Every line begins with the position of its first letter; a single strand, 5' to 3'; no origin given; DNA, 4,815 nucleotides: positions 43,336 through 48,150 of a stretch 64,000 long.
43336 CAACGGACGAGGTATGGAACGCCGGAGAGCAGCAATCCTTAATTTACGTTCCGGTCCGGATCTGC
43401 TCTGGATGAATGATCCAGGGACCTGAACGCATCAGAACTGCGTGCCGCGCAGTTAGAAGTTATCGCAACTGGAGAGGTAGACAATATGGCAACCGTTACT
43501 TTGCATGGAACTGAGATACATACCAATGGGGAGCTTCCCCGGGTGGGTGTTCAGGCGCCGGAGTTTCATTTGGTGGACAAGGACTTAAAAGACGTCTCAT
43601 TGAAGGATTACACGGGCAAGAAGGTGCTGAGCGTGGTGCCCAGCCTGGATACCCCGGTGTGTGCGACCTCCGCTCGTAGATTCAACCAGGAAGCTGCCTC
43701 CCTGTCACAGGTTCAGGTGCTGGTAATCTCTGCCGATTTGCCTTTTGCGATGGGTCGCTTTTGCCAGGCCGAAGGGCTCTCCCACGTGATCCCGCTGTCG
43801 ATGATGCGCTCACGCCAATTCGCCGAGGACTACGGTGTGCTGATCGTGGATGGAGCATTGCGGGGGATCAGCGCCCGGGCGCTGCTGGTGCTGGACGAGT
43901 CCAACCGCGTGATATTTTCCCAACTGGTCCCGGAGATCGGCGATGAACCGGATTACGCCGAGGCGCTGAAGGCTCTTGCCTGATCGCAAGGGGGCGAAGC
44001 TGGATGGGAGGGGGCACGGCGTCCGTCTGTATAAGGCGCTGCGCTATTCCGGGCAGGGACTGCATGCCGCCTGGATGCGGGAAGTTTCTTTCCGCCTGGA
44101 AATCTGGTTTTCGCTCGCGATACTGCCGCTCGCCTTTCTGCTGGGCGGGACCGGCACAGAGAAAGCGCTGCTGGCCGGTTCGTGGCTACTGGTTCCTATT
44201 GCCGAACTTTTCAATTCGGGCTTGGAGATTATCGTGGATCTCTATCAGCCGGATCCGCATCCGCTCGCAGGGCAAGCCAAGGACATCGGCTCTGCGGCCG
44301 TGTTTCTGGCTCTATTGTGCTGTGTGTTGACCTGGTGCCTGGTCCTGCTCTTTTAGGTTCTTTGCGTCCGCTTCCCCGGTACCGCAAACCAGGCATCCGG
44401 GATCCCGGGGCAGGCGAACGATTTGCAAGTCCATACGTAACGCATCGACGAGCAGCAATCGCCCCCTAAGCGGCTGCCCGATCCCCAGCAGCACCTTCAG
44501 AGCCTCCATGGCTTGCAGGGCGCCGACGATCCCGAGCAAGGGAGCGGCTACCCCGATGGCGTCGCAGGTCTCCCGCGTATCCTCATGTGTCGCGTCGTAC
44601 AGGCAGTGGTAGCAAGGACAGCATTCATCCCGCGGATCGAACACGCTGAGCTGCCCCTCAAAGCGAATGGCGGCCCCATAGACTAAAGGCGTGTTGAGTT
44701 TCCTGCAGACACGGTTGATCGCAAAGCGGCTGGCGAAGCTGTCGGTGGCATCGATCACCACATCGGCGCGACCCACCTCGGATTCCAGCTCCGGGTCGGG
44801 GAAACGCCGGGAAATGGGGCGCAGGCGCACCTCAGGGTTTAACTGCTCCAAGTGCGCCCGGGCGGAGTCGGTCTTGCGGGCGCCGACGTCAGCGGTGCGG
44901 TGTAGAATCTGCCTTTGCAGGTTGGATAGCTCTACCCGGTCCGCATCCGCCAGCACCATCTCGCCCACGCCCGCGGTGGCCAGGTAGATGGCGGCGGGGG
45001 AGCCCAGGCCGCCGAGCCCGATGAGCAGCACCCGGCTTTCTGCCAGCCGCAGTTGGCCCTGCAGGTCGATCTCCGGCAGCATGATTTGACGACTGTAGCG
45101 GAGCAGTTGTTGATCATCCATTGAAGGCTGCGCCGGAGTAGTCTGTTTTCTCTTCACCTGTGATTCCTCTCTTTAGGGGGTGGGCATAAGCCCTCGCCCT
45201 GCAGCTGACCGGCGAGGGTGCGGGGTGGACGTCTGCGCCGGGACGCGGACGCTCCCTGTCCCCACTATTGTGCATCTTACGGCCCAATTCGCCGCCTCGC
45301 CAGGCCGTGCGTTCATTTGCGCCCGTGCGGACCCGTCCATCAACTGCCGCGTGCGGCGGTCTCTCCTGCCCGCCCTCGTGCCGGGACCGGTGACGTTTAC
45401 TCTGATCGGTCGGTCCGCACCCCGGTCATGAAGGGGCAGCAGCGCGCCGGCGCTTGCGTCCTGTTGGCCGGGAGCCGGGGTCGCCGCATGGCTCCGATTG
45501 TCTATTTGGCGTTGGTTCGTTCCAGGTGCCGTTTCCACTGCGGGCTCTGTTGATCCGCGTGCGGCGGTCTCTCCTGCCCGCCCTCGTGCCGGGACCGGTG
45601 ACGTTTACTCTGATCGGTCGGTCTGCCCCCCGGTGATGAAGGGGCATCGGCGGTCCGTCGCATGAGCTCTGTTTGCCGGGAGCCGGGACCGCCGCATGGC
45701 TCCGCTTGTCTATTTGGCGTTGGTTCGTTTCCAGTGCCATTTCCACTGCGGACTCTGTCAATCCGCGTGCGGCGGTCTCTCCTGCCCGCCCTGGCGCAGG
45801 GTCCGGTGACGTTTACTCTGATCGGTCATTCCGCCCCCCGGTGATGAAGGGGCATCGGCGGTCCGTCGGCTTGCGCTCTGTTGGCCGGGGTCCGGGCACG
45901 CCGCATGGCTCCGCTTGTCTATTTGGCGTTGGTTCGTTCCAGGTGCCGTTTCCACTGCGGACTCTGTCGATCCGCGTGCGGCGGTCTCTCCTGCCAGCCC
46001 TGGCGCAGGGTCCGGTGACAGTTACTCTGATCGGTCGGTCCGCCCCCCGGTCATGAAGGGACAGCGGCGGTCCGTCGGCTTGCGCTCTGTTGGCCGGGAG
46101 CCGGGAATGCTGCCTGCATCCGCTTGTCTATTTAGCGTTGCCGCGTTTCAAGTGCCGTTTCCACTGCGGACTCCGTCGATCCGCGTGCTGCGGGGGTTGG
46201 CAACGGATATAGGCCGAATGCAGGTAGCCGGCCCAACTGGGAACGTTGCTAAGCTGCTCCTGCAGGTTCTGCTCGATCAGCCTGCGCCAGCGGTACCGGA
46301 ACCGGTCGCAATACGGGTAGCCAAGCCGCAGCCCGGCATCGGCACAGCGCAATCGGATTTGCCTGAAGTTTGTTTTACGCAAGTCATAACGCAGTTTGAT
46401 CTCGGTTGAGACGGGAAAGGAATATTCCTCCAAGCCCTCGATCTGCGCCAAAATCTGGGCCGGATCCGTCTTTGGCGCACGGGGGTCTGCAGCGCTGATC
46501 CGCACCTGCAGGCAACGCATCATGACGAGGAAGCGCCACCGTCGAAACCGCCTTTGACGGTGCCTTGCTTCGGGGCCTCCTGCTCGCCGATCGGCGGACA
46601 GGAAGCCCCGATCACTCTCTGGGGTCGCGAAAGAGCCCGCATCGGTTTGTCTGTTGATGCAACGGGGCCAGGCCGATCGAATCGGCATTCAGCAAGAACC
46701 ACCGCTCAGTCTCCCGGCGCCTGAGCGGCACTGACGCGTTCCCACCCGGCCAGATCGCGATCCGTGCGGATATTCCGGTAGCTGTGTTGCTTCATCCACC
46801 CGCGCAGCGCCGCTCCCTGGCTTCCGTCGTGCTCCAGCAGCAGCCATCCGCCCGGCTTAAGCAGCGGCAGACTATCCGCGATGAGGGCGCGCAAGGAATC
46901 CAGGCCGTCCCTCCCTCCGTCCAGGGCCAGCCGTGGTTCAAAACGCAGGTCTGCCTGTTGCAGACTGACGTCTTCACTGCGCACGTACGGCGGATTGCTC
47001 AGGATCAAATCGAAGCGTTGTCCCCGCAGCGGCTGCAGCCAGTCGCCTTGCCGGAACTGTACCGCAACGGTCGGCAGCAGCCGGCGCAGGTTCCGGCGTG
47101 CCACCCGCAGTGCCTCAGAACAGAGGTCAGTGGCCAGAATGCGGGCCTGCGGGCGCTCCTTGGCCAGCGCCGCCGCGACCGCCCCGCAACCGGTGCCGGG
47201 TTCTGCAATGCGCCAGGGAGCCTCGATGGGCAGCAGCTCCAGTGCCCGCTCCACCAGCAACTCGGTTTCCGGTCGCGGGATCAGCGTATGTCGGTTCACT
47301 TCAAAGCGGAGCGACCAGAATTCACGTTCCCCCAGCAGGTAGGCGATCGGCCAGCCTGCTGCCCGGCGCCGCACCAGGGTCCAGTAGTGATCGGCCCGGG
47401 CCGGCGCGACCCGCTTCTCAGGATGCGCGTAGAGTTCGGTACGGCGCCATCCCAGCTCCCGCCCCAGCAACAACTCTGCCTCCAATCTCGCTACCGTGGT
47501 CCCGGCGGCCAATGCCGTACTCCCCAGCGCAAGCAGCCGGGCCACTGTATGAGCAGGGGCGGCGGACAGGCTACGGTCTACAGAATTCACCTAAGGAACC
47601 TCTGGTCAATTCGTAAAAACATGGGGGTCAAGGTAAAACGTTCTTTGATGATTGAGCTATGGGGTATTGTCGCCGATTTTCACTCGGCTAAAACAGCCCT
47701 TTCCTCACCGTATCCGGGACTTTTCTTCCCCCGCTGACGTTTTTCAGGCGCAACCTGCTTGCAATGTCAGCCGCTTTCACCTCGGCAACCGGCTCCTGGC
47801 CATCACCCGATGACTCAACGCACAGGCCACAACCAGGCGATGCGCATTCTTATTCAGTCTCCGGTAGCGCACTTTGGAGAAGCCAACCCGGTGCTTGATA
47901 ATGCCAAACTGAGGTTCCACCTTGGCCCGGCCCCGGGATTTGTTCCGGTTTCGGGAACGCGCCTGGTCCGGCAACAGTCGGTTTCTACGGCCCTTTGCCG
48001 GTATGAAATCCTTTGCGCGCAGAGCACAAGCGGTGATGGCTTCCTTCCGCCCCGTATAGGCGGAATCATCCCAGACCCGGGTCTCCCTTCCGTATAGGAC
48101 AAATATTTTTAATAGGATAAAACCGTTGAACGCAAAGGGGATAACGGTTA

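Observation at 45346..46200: Array of four-plus ~208-bp tandem repeats between moeB and prmC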

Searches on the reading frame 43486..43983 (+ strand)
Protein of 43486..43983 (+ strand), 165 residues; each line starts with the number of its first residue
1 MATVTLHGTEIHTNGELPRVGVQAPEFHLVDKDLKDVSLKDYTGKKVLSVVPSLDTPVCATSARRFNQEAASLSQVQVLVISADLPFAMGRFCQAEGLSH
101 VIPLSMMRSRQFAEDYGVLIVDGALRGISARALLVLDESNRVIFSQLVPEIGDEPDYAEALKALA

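Call 6: search_protein_families(library=pfam, proteins=[window:43486-43983:+])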
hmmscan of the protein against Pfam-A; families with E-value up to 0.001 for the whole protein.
window:43486-43983:+ (165 aa): 2 families
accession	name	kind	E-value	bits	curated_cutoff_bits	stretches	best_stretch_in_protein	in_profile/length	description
PF08534.16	Redoxin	-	6e-28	97.9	26.6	1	20-161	2-148/148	Redoxin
PF00578.27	AhpC-TSA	-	3e-18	66.4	26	1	20-142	1-121/124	AhpC/TSA family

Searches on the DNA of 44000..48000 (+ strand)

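Call 4: search_rna_families(source=window, start=44000, end=48000, threshold=evalue, max_evalue=1)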
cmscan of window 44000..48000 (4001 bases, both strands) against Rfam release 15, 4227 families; matches with E-value up to 1: 0.
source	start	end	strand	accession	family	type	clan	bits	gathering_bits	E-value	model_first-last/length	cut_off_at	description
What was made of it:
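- On CsrB/Rsm-type sponge RNA: No Rfam CsrB/Rsm hit (call 4).
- No Rfam hit at E<=1 (call 4). No Rfam family at E<=1 on either strand (call 4).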

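Call 14: search_dna_similar(query=window:45347-46193:+, collection=plasmids, mode=distant, max_evalue=0.001)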
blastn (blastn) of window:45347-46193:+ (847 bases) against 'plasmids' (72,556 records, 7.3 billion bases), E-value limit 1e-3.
No match.
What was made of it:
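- There is no blastn hit in plasmids (call 14).
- Tried and rejected: The plasmid collection gave nothing (call 14).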
